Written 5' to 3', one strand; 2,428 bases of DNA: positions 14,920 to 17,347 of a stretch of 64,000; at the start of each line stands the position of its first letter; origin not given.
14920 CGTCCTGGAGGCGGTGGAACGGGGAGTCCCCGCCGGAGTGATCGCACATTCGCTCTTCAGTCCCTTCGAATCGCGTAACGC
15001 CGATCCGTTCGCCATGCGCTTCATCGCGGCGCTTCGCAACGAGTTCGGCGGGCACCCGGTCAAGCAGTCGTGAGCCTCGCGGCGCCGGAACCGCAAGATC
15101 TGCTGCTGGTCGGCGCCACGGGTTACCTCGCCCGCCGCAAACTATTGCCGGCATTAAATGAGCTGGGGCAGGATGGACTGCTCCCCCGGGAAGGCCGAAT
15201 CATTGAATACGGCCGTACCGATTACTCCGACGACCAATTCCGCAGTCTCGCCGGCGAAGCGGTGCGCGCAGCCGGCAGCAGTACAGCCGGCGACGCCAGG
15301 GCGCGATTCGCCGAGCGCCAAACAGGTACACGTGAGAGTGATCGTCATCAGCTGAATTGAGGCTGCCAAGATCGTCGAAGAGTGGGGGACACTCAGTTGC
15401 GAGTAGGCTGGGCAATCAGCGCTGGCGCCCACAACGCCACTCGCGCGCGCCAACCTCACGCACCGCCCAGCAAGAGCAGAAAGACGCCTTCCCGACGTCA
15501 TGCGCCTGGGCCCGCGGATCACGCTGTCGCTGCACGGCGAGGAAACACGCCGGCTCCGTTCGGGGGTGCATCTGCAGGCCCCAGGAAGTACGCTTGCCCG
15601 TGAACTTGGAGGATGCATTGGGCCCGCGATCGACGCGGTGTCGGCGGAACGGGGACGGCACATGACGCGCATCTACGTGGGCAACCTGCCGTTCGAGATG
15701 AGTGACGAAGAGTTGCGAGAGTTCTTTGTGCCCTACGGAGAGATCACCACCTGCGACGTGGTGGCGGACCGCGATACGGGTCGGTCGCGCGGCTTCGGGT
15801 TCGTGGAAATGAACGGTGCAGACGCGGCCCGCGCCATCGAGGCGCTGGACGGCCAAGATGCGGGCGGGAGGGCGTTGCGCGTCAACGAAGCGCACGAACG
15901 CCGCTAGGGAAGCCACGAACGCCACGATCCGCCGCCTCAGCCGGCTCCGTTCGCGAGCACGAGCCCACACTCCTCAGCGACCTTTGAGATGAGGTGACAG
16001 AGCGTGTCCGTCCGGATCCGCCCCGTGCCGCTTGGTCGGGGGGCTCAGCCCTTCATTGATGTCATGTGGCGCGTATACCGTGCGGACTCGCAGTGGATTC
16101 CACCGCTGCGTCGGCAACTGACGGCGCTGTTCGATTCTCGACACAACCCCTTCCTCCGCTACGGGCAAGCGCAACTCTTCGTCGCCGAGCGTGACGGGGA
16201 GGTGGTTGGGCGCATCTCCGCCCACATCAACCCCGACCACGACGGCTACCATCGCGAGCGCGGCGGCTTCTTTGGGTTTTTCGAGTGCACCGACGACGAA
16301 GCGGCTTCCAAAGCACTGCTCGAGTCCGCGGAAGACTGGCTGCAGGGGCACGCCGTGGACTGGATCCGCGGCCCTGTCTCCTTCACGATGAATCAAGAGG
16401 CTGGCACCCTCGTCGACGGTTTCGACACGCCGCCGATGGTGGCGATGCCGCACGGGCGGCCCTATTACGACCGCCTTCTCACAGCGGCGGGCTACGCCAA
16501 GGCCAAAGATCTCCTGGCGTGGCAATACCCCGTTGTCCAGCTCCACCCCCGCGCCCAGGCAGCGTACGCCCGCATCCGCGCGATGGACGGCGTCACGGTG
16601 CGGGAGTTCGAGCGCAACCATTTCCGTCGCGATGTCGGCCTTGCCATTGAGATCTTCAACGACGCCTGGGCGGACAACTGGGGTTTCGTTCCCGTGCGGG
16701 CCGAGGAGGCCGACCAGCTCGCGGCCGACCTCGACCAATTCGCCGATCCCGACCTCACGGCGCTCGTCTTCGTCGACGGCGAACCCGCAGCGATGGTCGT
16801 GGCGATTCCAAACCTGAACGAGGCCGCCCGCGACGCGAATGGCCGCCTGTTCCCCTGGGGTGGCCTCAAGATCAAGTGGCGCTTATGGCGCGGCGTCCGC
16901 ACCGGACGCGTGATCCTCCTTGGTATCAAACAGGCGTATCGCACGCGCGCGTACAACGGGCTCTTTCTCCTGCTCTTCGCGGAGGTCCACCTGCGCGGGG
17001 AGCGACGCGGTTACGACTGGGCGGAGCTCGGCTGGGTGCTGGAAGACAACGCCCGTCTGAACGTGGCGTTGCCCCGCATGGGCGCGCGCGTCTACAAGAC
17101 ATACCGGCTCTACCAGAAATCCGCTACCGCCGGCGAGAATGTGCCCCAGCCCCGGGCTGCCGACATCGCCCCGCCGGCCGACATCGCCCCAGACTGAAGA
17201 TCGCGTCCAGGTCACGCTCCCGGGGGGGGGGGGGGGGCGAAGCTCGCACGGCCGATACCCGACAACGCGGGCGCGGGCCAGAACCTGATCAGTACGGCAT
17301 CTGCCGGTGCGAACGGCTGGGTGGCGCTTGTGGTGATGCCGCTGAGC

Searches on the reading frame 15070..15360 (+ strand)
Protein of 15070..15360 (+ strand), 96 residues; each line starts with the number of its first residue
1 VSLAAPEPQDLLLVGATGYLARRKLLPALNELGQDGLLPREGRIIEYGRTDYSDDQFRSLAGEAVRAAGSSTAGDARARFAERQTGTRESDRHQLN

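Call 109: search_protein_families(library=pfam, proteins=[window:15070-15360:+], max_evalue=0.00001)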
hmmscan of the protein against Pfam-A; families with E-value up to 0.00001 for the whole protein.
window:15070-15360:+ (96 aa): 1 family
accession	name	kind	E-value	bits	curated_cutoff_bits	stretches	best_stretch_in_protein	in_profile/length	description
PF00479.28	G6PD_N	-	2.6e-12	48.2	22.1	1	13-83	2-74/183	Glucose-6-phosphate dehydrogenase, NAD binding domain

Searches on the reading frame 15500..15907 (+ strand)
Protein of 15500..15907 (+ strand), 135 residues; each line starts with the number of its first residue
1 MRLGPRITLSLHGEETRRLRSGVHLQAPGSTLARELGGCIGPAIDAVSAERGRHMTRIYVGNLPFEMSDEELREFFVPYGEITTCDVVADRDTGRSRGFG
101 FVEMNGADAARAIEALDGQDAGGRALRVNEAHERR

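Call 109: search_protein_families(library=pfam, proteins=[window:15500-15907:+], max_evalue=0.00001)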
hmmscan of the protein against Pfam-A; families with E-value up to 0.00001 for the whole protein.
window:15500-15907:+ (135 aa): 1 family
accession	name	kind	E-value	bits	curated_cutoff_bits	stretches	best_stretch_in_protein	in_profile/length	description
PF00076.28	RRM_1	-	1.8e-21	76.2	20.7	1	58-127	1-70/70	RNA recognition motif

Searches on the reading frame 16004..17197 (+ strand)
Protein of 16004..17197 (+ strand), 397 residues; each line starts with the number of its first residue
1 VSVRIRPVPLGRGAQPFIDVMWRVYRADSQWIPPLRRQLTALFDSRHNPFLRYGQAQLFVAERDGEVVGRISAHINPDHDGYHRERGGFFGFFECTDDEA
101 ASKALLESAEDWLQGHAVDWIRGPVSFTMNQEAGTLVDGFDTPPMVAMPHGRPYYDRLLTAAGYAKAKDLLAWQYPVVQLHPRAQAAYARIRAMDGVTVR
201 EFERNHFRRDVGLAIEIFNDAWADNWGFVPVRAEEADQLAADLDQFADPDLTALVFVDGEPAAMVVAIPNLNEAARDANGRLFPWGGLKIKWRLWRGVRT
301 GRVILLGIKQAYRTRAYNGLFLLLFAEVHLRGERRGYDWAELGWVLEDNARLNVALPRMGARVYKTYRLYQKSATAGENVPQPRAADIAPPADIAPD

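Call 3: search_protein_families(library=pfam, proteins=[window:16004-17197:+], max_evalue=0.01)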
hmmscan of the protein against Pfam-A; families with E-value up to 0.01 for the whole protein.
window:16004-17197:+ (397 aa): 1 family
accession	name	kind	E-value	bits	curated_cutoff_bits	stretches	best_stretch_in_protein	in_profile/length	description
PF00583.31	Acetyltransf_1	-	0.00017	22.3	20.7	0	47-81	24-57/116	Acetyltransferase (GNAT) family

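Call 5: search_protein_families(library=ncbifam, proteins=[window:16004-17197:+], max_evalue=0.01)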
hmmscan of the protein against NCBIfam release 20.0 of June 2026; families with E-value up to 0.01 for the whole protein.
window:16004-17197:+ (397 aa): 0 families
